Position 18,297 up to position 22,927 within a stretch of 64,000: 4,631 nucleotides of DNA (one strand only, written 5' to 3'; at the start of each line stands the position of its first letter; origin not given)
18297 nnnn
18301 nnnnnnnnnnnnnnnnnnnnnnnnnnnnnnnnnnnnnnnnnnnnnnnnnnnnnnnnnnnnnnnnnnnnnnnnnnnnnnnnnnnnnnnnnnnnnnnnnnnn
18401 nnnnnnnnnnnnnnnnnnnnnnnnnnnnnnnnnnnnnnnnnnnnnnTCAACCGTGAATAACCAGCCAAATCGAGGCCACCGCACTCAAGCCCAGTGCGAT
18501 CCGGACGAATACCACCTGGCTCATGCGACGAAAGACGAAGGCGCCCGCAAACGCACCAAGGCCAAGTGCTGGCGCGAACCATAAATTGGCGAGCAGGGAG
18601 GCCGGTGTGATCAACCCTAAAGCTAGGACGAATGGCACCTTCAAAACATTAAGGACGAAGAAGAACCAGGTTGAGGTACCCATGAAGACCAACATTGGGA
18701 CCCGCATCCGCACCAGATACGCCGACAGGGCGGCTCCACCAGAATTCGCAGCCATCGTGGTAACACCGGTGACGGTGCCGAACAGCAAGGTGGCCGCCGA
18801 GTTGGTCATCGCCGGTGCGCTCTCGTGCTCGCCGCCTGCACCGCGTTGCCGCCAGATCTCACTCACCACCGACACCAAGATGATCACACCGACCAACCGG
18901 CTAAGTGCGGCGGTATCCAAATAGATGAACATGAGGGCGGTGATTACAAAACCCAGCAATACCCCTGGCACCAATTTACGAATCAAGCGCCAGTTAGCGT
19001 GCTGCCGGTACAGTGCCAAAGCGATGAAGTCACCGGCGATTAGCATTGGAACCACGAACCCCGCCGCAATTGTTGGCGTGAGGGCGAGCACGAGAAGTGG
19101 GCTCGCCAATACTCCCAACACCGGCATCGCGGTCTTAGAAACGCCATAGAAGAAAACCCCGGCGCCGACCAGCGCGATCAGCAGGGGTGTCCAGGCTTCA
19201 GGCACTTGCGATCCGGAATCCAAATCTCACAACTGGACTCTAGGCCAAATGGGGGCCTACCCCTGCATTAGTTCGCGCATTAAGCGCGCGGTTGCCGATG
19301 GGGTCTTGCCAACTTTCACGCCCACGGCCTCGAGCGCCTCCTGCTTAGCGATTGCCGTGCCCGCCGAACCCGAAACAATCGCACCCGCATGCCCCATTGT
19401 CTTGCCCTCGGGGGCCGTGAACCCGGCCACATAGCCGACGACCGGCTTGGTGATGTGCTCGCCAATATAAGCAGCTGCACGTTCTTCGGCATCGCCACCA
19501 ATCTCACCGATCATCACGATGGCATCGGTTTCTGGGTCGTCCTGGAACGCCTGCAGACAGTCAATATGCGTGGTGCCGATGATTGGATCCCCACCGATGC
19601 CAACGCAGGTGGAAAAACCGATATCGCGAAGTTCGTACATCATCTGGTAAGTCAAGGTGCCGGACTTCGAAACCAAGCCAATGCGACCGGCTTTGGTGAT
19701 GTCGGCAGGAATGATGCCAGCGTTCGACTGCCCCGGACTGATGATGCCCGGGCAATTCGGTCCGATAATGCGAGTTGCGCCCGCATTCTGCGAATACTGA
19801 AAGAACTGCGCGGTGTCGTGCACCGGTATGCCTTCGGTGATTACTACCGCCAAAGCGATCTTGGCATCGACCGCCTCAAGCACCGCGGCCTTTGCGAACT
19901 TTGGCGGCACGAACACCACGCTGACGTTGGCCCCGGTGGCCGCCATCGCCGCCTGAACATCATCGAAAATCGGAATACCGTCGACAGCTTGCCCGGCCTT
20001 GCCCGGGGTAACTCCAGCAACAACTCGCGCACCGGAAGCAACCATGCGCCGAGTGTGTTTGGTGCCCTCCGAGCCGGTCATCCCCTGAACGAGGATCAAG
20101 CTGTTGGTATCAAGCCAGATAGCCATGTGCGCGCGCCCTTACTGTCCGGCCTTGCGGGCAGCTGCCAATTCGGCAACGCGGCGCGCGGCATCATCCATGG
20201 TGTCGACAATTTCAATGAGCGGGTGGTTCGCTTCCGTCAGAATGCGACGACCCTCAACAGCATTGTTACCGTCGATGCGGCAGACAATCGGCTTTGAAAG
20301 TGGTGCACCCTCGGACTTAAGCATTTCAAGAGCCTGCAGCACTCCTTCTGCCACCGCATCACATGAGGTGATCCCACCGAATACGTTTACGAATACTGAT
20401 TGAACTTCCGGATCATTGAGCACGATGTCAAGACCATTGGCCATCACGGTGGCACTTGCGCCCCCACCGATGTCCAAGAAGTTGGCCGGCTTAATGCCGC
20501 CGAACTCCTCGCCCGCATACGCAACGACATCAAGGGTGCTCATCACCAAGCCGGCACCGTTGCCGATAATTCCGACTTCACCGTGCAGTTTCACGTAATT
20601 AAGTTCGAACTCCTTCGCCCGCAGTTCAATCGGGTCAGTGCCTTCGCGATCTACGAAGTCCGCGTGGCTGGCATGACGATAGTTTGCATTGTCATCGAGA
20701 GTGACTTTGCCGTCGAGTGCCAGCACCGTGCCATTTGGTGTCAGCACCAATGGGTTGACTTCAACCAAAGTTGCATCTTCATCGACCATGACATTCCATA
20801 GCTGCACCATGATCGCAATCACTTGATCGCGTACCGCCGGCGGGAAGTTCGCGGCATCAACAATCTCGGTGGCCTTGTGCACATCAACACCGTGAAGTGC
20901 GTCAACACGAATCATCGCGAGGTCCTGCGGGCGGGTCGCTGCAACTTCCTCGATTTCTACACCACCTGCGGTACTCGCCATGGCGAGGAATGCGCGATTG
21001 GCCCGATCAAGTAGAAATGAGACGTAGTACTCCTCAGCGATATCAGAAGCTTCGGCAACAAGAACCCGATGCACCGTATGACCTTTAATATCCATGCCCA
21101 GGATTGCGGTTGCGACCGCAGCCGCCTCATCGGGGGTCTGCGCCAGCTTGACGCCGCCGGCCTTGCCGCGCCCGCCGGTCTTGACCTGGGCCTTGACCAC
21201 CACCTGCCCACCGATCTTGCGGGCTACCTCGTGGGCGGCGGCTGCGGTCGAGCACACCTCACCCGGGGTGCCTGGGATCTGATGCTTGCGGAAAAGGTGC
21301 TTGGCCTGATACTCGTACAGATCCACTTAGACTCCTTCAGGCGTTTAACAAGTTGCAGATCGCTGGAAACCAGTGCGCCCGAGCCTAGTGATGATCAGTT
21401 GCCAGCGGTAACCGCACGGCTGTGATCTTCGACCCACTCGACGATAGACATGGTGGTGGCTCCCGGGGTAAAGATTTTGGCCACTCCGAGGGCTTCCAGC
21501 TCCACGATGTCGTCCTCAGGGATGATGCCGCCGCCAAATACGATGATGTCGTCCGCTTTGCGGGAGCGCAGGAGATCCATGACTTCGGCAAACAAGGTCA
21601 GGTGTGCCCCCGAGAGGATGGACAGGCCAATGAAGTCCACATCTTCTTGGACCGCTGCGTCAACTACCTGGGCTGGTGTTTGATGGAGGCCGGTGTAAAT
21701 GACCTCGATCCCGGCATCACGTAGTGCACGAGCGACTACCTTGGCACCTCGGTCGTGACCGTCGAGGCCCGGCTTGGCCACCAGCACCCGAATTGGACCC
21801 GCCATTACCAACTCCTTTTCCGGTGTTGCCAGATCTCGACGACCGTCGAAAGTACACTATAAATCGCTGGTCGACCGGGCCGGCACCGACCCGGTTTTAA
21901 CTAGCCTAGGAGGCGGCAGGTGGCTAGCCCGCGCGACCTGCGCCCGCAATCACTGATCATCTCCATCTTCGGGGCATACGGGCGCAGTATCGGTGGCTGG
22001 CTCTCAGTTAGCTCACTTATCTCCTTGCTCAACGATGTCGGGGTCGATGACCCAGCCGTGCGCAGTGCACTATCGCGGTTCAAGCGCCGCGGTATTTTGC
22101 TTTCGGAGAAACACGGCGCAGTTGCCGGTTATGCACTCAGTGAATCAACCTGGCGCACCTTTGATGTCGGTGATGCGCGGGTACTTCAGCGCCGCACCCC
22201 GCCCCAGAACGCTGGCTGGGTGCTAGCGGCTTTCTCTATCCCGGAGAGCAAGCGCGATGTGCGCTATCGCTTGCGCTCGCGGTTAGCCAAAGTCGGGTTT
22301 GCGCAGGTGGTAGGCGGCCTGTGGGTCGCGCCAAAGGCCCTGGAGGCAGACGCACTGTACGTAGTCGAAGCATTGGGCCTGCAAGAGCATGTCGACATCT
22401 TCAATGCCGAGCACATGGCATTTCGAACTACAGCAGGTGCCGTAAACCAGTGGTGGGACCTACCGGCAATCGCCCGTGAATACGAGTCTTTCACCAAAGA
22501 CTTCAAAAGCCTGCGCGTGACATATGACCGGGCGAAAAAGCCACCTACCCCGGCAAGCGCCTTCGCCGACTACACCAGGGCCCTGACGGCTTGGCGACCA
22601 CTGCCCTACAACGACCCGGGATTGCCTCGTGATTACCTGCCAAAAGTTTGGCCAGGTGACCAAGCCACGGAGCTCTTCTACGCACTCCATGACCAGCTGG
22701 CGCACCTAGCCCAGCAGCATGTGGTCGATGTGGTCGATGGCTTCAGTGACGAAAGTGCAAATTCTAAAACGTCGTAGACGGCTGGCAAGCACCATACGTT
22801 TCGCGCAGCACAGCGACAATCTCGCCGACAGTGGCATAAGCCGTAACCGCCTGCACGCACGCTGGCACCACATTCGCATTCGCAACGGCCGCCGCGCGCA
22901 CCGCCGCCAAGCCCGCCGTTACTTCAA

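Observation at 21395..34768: PaaX-linked CoA-thioester catabolic supercluster with an unusual enzyme combination (candidate undescribed aerobic hybrid pathway for an amino- or hydroxy-aromatic or alicyclic acid)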

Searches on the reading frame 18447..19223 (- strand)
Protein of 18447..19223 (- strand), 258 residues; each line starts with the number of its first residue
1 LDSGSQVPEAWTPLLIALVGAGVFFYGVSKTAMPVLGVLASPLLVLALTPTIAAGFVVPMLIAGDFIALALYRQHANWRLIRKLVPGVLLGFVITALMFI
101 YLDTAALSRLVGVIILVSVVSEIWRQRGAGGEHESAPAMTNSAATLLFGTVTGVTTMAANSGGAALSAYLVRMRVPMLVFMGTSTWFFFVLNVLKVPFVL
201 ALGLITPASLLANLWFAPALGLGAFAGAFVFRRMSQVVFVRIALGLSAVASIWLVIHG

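Call 6: search_protein_families(library=pfam, proteins=[window:18447-19223:-])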
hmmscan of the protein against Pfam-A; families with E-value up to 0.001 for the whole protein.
window:18447-19223:- (258 aa): 1 family
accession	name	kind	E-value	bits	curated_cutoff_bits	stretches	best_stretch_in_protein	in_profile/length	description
PF01925.25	TauE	-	1.3e-22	81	32.6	1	24-253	6-236/237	Sulfite exporter TauE/SafE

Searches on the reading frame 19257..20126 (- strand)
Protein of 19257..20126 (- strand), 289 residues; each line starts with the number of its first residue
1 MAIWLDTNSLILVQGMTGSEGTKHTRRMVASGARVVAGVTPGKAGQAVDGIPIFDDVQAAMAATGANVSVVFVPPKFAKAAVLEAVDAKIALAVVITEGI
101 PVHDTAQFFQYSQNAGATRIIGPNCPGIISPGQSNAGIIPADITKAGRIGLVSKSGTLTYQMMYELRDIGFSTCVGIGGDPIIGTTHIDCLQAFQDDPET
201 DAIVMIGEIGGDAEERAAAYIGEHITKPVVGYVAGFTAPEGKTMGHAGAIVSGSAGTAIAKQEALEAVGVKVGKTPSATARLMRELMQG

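Call 6: search_protein_families(library=pfam, proteins=[window:19257-20126:-])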
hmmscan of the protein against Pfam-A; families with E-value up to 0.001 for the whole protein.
window:19257-20126:- (289 aa): 4 families
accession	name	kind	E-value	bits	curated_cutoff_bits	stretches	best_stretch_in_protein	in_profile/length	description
PF02629.25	CoA_binding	-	2.8e-23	82.9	22.3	1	10-99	5-97/97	CoA binding domain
PF00549.24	Ligase_CoA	-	9.5e-19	68.2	24.5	1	152-269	1-126/128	CoA-ligase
PF13607.11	Succ_CoA_lig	-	1.3e-11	44.9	27.4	1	146-254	1-110/138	Succinyl-CoA ligase like flavodoxin domain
PF13380.12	CoA_binding_2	-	2.8e-06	28.2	22.8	1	18-129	13-114/116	CoA binding domain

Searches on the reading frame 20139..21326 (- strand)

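Call 6: search_protein_families(library=pfam, proteins=[window:20139-21326:-])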
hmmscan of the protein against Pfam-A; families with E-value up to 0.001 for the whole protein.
window:20139-21326:- (395 aa): 6 families
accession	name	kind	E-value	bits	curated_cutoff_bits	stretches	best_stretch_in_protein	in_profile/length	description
PF08442.15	ATP-grasp_2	-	2.3e-67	227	29.5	1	2-194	1-201/202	ATP-grasp domain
PF00549.24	Ligase_CoA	-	1.1e-17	64.8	24.5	1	256-382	3-126/128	CoA-ligase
PF24948.1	Citrate_synth_N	-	1.5e-13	51.1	83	1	39-218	51-228/232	ATP-citrate synthase ATP-grasp domain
PF13549.11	ATP-grasp_5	-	4.4e-11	43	27.6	1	3-210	10-221/221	ATP-grasp domain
PF01071.24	GARS_A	-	6.9e-06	26.5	27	1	8-104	6-98/194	Phosphoribosylglycinamide synthetase, ATP-grasp (A) domain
PF02786.22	CPSase_L_D2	-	0.00076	19.5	19.8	0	7-94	4-89/211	Carbamoyl-phosphate synthase L chain, ATP binding domain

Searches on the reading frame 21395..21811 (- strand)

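Call 3: search_protein_families(library=pfam, proteins=[window:21395-21811:-])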
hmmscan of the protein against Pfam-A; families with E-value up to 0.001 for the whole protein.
window:21395-21811:- (138 aa): 1 family
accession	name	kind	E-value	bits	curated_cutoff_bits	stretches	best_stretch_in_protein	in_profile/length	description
PF02310.24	B12-binding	-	2.3e-27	95.7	32.1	1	8-123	2-119/121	B12 binding domain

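Call 4: search_protein_families(library=ncbifam, proteins=[window:21395-21811:-])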
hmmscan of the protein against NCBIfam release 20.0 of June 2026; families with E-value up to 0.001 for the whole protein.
window:21395-21811:- (138 aa): 12 families
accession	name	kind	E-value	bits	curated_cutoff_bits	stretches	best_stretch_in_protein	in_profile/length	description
TIGR00640.1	acid_CoA_mut_C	subfamily_domain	3.8e-47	159.5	57.45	1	7-130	3-126/132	methylmalonyl-CoA mutase C-terminal domain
NF006944.0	PRK09426.1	equivalog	1.2e-34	119.4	876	1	8-125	591-708/721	methylmalonyl-CoA mutase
NF045497.1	IsobCoAmut_IcmF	equivalog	5e-24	84.2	1500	1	6-117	2-115/1076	fused isobutyryl-CoA mutase/GTPase IcmF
NF002612.0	PRK02261.1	equivalog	2.7e-08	33.4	110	1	14-127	11-130/148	methylaspartate mutase subunit S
TIGR01501.1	MthylAspMutase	equivalog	8.3e-08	32.1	135.8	1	13-117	8-118/134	methylaspartate mutase subunit S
TIGR02370.1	pyl_corrinoid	subfamily_domain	8.1e-06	25.3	215.3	1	17-105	95-185/197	methyltransferase cognate corrinoid protein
NF041607.1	dimeth_corrin_MtbC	equivalog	1.2e-05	24.9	350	1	17-95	93-172/203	dimethylamine corrinoid protein MtbC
NF040669.1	MtaC2_Meth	equivalog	1.3e-05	24.7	450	1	16-105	136-225/267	methanol--corrinoid protein MtaC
NF040655.1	MtaC_Meth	equivalog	1.4e-05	24.2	420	1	17-110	130-222/253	methanol--corrinoid protein MtaC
NF047996.1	corrin_MtgC_2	exception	4.1e-05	23.2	370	1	17-109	100-194/212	glycine betaine-specific corrinoid protein MtgC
NF007024.0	PRK09490.1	equivalog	0.00019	19.3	1497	1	8-95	753-840/1234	methionine synthase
TIGR02082.1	metH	equivalog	0.00029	18.6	1010.85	1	9-95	736-822/1182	methionine synthase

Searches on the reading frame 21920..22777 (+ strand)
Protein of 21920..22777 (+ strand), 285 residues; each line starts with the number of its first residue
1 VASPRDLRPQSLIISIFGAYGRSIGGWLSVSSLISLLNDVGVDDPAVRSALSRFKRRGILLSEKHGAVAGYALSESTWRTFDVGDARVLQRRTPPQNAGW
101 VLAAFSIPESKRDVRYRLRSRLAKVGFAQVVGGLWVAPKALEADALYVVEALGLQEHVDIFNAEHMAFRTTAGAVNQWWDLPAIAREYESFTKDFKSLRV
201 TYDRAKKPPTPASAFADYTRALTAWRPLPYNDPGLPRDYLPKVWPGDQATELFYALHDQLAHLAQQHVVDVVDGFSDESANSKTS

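Call 3: search_protein_families(library=pfam, proteins=[window:21920-22777:+])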
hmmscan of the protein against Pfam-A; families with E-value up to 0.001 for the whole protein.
window:21920-22777:+ (285 aa): 3 families
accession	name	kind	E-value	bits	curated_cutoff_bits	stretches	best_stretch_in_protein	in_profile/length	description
PF08223.16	PaaX_C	-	1.1e-20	74.2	22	1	179-268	1-89/91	PaaX-like protein C-terminal domain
PF20803.2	PaaX_M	-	4.3e-20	72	24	1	97-172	5-80/83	PaaX protein central Cas2-like domain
PF07848.18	PaaX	-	7e-20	71.5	24.8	1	8-76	1-69/70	PaaX-like protein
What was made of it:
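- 21920..22777 (+): PaaX-family transcriptional regulator (285 aa). By inference a repressor released by anthraniloyl-CoA. PaaX, PaaX_M and PaaX_C domains (call 3).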

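Call 4: search_protein_families(library=ncbifam, proteins=[window:21920-22777:+])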
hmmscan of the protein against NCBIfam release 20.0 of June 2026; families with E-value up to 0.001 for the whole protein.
window:21920-22777:+ (285 aa): 1 family
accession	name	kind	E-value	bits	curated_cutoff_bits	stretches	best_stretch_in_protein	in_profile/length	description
TIGR02277.1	PaaX_trns_reg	equivalog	4.2e-45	154.4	264.55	1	11-271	1-258/279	phenylacetic acid degradation operon negative regulatory protein PaaX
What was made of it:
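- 21920..22777 (+): TIGR02277 scores 154 bits against a cut-off of 264.55, so it is not the phenylacetate PaaX equivalog (call 4).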

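Call 39: search_dna_similar(query=window:21920-22777:+, collection=plasmids, mode=protein, max_rows=25)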
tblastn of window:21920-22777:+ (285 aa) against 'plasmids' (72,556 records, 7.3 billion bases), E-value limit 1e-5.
Records with a match: 160; places in all: 168; records where one place covers at least 80% of the query: 160.
Best place of each record, by identity: <60% 160.
By first word of the organism name: Sinorhizobium 73; Pseudosulfitobacter 18; Paracoccus 13; Rhizobium 11; Rhodococcus 6; Streptomyces 4; Arthrobacter 4; Bartonella 3; Acinetobacter 3; Streptantibioticus 2; and 19 more.
By predicted mobility (MOB-suite, as given by PLSDB): non-mobilizable 76; mobilizable 64; conjugative 20.
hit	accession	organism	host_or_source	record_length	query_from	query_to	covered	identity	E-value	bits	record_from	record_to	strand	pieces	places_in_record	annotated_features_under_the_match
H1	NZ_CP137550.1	Streptomyces sp. N50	Selaginella tamariscina,cell ...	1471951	9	273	93%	43.0%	2e-59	210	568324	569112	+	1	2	record has no annotation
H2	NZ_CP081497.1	Streptomyces sp. BHT-5-2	whole organism,plant soil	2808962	9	274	93%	42.4%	2e-57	205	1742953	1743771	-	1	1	none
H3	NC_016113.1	Streptantibioticus cattleyicolor NRRL 8057 = DSM 46488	-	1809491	5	272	94%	41.0%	7e-52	189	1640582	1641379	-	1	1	none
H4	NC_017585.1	Streptantibioticus cattleyicolor NRRL 8057 = DSM 46488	-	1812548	5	272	94%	41.0%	7e-52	189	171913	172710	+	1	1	none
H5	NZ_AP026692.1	Rhodococcus qingshengii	cruid oil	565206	1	272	95%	39.7%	3e-62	219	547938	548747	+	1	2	PaaX family transcriptional regulator C-terminal domain-containing ...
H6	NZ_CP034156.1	Rhodococcus sp. NJ-530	Antarctic sea ice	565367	1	272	95%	39.7%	3e-62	219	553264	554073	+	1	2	PaaX family transcriptional regulator C-terminal domain-containing ...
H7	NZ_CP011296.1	Rhodococcus erythropolis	pure culture,soil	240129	8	273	93%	40.4%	7e-51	186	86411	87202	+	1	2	PaaX family transcriptional regulator C-terminal domain-containing ...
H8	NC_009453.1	Arthrobacter sp. Rue61a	-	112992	8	273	93%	39.9%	3e-58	207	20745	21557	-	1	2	PaaX family transcriptional regulator C-terminal domain-containing ...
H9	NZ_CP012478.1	Arthrobacter sp. ERGS1:01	single,stream water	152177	7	267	92%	39.7%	5e-50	184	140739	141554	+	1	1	PaaX family transcriptional regulator C-terminal domain-containing ...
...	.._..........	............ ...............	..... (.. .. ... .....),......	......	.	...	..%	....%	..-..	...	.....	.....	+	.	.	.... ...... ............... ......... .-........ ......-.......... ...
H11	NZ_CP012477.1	Arthrobacter sp. ERGS1:01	single,stream water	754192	7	272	89%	38.6%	9e-22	202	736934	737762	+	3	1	PaaX family transcriptional regulator C-terminal domain-containing ... | hypothetical protein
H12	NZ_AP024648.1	Arthrobacter sp. StoSoilB13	-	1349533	7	257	88%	37.4%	7e-48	177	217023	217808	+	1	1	record has no annotation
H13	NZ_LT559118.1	Nonomuraea gerenzanensis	-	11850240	7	280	96%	31.9%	3e-32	132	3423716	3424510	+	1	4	none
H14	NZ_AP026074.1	Streptomyces nigrescens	-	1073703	7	272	93%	30.6%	5e-28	120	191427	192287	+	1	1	none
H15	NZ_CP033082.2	Glutamicibacter nicotianae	CompleteGenome assembly,active sludge ...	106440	8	272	93%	29.8%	5e-29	123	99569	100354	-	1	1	PaaX family transcriptional regulator C-terminal domain-containing ...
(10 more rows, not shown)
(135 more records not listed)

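Call 40: get_annotated_region(hit=H8, flank=12000)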
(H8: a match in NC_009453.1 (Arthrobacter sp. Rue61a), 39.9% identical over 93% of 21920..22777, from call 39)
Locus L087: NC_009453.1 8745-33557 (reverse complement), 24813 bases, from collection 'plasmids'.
description: Arthrobacter sp. Rue61a plasmid pAL1, complete sequence
organism: Arthrobacter sp. Rue61a (NCBI taxid 1118963)
taxonomy: Bacteria; Actinomycetota; Actinomycetes; Micrococcales; Micrococcaceae; Arthrobacter; Arthrobacter sp. Rue61a
host: -; source: -; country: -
typing (MOB-suite, as given by PLSDB): non-mobilizable; replicon rep_cluster_1251
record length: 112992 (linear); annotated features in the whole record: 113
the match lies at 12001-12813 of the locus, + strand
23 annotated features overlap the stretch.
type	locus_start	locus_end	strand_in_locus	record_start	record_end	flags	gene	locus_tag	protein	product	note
CDS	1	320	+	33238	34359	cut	-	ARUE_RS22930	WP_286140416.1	TraM recognition domain-containing protein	-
CDS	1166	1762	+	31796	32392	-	-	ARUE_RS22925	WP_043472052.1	toll/interleukin-1 receptor domain-containing protein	GO:0007165 - signal transduction [Evidence IEA]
CDS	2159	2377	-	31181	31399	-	-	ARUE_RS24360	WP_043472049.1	hypothetical protein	-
CDS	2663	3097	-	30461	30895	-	-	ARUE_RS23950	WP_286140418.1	hotdog domain-containing protein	-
CDS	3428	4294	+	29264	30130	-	-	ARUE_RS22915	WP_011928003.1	PaaX family transcriptional regulator C-terminal domain-containing protein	-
CDS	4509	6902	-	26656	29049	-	-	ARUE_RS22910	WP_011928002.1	bifunctional salicylyl-CoA 5-hydroxylase/oxidoreductase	-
CDS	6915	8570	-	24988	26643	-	-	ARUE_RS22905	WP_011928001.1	AMP-binding protein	-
CDS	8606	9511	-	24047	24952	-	-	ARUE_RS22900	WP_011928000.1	acyl-CoA thioesterase domain-containing protein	-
CDS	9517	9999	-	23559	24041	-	-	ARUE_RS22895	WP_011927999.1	cupin domain-containing protein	-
CDS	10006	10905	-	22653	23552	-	-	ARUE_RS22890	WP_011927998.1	fumarylacetoacetate hydrolase family protein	-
CDS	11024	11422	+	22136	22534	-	-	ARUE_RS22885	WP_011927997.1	RidA family protein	-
CDS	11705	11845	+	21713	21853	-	-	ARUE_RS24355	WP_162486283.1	hypothetical protein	-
CDS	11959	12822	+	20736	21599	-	-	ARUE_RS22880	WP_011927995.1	PaaX family transcriptional regulator C-terminal domain-containing protein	-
CDS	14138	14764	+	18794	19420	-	-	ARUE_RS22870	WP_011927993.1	superoxide dismutase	-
CDS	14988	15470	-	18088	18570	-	-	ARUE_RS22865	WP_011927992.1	molybdenum cofactor biosynthesis protein MoaE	-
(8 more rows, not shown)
